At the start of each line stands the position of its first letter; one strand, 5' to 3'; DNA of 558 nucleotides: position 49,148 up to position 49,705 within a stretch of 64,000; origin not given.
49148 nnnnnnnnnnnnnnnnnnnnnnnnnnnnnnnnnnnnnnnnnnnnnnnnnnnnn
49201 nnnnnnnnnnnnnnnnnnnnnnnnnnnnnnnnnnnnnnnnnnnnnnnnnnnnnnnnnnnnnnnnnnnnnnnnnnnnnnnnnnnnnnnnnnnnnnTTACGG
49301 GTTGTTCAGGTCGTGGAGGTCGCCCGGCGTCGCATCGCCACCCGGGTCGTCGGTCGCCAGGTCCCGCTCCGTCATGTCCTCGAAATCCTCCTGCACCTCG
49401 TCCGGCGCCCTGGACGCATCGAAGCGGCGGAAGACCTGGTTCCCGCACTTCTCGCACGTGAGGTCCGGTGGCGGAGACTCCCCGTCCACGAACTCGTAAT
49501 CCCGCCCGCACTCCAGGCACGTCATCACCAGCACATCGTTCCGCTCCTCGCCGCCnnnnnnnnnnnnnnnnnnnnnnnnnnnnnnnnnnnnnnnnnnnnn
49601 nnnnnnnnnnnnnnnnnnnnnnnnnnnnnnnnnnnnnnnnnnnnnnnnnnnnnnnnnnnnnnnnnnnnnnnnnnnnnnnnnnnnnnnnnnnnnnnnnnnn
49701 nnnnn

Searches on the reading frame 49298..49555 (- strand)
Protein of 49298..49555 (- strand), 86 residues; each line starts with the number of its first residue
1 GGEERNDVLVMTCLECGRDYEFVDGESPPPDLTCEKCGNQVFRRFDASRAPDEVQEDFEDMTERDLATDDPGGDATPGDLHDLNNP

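Call 22: search_protein_families(library=pfam, proteins=[window:49298-49555:-], max_evalue=0.01)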
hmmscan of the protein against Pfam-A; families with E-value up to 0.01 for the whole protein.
window:49298-49555:- (86 aa): 3 families
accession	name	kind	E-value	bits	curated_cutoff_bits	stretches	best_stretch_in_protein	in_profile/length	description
PF05191.20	ADK_lid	-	3.1e-05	24.2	26.6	1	12-46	3-36/36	Adenylate kinase, active site lid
PF09723.15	Zn_ribbon_8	-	0.0022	18.4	34.4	1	12-44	7-39/41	Zinc ribbon domain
PF24458.1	DUF7573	-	0.0081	16.5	30.2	0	29-46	9-26/39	Domain of unknown function (DUF7573)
